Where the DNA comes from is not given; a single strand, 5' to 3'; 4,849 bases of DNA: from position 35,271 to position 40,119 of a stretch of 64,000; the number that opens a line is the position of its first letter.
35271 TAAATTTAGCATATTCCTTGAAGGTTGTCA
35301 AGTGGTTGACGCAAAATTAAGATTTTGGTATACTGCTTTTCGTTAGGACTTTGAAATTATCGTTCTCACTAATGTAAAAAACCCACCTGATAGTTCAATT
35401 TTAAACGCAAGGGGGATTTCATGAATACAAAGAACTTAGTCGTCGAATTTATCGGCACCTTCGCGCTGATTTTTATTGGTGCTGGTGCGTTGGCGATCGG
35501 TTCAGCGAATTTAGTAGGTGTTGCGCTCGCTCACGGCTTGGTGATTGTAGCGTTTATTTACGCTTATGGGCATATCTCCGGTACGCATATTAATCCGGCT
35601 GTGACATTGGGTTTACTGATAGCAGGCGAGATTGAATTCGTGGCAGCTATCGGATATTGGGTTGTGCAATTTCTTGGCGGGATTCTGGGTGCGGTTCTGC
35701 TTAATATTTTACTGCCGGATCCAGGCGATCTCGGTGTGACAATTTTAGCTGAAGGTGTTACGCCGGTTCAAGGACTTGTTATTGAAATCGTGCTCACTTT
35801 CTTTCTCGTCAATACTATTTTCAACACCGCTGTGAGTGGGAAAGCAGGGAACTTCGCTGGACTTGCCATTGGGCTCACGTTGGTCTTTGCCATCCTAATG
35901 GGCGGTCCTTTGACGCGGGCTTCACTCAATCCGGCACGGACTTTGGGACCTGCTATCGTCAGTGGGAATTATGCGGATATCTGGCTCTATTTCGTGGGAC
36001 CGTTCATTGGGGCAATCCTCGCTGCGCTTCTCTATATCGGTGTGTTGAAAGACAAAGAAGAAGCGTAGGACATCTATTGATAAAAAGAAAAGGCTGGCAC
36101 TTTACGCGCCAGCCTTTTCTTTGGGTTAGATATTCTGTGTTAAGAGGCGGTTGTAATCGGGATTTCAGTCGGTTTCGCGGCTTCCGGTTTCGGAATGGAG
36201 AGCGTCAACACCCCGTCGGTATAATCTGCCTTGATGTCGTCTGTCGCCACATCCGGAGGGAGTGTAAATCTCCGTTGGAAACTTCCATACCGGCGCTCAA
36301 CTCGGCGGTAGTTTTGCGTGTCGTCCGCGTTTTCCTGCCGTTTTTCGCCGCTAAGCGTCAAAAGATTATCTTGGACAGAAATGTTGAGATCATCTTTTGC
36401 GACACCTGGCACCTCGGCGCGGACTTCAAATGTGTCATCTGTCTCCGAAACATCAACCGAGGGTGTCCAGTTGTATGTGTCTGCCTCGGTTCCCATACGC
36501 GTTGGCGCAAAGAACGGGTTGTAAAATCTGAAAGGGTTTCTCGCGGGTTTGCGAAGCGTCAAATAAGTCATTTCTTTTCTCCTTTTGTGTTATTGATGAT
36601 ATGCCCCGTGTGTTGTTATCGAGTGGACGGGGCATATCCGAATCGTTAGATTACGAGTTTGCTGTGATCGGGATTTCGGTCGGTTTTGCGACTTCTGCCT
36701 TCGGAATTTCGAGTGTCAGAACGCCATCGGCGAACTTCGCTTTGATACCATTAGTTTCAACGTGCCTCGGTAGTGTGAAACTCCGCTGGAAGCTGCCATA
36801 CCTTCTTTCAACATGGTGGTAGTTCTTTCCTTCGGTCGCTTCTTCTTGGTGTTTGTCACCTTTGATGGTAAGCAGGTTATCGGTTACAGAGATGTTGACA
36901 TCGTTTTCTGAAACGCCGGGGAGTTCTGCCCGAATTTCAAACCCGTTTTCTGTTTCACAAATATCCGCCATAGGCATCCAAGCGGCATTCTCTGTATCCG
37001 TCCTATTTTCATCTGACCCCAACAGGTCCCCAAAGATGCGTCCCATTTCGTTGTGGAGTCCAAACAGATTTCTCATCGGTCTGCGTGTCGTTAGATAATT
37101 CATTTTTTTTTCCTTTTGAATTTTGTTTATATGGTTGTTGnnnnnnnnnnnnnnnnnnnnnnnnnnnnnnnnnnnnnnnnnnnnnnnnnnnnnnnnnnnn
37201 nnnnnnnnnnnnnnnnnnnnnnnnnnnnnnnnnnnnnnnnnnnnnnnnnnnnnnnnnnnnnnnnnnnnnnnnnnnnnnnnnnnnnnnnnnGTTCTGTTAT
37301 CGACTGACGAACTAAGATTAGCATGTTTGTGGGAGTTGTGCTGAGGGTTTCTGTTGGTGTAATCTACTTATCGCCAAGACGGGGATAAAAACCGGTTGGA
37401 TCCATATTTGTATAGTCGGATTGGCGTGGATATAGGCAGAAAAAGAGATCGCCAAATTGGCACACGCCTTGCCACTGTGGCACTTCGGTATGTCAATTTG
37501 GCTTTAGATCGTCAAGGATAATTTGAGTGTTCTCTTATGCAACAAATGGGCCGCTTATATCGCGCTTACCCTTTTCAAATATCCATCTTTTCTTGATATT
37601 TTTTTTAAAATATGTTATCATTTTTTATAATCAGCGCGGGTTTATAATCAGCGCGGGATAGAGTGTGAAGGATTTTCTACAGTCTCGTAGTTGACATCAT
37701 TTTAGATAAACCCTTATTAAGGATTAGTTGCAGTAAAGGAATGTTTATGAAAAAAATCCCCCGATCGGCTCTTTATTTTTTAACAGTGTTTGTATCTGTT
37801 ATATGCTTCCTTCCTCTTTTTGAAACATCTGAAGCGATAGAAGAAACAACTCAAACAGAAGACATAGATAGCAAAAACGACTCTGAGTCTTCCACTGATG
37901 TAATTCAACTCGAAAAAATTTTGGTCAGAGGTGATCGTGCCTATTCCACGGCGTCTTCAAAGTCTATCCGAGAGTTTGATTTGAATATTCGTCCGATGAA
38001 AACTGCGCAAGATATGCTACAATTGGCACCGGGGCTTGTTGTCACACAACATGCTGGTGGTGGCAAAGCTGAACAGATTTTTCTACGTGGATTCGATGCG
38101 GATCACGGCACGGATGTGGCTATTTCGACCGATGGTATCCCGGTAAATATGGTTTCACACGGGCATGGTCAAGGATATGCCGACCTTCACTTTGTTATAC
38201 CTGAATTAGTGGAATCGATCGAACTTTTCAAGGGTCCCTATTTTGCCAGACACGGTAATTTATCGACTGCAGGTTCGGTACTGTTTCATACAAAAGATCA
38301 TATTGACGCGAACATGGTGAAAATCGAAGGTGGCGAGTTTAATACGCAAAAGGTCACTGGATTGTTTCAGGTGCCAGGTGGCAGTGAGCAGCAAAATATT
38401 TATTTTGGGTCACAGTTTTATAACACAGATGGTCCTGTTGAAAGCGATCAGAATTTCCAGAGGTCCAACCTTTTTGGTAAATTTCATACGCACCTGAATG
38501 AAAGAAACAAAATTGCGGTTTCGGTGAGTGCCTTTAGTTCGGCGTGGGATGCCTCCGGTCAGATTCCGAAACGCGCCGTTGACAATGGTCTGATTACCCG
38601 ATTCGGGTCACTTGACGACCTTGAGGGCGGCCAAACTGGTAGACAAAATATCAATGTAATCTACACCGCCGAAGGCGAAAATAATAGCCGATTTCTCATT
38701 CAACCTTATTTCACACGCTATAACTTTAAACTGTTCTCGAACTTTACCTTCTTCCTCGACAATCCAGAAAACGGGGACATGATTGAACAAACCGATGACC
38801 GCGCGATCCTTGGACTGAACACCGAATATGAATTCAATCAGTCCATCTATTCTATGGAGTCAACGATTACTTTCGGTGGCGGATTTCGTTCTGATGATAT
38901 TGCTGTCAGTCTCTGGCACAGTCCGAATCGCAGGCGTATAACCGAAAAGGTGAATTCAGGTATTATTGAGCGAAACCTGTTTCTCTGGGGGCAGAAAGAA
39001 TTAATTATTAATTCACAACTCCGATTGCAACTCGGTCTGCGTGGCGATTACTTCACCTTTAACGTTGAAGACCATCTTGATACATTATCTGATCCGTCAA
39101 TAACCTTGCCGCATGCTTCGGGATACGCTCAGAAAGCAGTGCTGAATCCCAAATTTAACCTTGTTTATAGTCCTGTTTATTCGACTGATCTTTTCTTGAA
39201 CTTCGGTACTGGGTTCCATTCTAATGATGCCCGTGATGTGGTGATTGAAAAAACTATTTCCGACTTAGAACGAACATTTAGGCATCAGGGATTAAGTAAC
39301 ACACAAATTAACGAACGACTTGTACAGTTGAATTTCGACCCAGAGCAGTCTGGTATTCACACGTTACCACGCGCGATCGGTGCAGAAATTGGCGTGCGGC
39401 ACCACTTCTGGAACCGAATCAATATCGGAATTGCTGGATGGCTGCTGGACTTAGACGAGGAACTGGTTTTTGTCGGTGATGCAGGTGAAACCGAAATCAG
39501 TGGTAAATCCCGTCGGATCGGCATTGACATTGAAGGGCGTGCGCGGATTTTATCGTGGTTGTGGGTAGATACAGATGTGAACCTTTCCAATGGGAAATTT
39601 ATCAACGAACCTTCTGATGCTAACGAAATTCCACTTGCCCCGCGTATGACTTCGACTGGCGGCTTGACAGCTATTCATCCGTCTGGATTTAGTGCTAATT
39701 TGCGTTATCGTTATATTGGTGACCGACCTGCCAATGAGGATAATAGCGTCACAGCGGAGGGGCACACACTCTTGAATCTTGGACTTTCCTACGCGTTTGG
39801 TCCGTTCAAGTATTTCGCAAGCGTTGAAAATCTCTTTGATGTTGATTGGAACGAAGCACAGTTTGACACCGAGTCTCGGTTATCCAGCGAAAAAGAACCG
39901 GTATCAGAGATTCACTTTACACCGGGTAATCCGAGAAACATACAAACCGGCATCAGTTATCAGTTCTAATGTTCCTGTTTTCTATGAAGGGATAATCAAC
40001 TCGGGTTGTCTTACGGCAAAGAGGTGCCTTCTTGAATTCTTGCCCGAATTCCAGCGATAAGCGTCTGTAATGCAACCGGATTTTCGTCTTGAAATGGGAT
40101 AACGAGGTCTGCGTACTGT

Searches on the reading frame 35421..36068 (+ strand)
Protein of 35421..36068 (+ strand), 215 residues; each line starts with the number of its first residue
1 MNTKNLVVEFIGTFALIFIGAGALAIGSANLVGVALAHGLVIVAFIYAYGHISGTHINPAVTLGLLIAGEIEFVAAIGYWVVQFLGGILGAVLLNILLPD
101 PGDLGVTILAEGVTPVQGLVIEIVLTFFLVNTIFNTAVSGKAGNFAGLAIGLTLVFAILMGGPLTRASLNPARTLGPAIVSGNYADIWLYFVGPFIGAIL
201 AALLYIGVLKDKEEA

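Call 12: search_protein_families(library=ncbifam, proteins=[window:35421-36068:+], max_evalue=0.00001)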
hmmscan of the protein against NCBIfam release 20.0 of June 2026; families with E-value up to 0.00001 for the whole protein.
window:35421-36068:+ (215 aa): 4 families
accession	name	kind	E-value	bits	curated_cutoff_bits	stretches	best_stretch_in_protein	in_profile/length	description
TIGR00861.1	MIP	subfamily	6.7e-50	169.9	171.25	1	9-205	2-224/224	MIP family channel protein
NF003838.0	PRK05420.1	equivalog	1.3e-37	129.5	256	1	3-212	2-230/231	aquaporin Z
NF045553.1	AquGlycerPorinGla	equivalog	2e-10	40.3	400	1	5-94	8-105/290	aquaglyceroporin Gla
NF043012.1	LacAcidTportLarD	equivalog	1.5e-08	34.4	390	0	119-208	134-234/237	D/L-lactic acid transporter LarD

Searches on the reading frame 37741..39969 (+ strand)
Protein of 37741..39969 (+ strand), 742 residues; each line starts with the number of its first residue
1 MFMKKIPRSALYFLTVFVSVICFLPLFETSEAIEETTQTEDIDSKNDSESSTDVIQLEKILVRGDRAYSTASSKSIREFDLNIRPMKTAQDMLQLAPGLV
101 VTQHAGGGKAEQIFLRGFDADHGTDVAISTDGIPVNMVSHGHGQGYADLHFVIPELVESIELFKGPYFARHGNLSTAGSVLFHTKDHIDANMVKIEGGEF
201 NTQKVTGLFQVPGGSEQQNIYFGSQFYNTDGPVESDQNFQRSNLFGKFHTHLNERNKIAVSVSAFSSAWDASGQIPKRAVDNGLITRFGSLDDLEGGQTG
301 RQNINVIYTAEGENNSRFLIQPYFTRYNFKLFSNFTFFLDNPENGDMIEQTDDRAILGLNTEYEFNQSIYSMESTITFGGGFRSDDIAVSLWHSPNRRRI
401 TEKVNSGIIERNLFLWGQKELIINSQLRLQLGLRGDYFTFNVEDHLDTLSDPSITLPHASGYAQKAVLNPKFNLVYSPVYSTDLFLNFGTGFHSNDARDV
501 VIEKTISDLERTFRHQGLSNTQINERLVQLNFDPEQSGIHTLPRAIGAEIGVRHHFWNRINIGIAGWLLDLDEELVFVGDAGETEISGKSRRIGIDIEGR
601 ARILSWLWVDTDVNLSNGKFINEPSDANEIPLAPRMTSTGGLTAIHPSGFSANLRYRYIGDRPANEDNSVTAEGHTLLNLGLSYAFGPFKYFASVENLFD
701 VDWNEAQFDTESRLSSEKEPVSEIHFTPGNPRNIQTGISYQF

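Call 11: search_protein_families(library=ncbifam, proteins=[window:37741-39969:+], max_evalue=0.00001)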
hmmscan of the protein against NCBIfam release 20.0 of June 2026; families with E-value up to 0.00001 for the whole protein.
window:37741-39969:+ (742 aa): 9 families
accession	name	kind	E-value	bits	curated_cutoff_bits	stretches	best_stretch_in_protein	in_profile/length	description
TIGR01783.1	TonB-siderophor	subfamily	5.6e-25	88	223.5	2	80-222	13-146/649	TonB-dependent siderophore receptor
TIGR01785.1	TonB-hemin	subfamily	4e-23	81.7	316.85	1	70-189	19-133/677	TonB-dependent heme/hemoglobin receptor family protein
TIGR01786.1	TonB-hemlactrns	subfamily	3.4e-19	68.7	323.75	1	78-189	30-138/719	TonB-dependent hemoglobin/transferrin/lactoferrin family receptor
TIGR01779.1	TonB-B12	equivalog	2.5e-11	42.8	599.7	1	78-189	54-158/614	TonB-dependent vitamin B12 receptor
NF049945.1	TonB_dep_FCYXU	equivalog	6.9e-10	38.2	825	1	110-263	95-248/697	TonB-dependent receptor, FCYXU motif-type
NF041535.1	TonB_rec_PqqU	equivalog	2.2e-08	32.9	1200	0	588-703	518-643/676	TonB-dependent receptor PqqU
NF007926.1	PRK10641.1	equivalog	2e-07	29.9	836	1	87-207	62-176/617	TonB-dependent vitamin B12 receptor BtuB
NF010048.1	PRK13524.1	subfamily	1.8e-06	26.7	493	1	34-188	17-179/744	FepA family TonB-dependent siderophore receptor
NF007478.2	PRK10064.1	equivalog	8.8e-06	24.2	745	0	70-185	48-158/663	catecholate siderophore receptor CirA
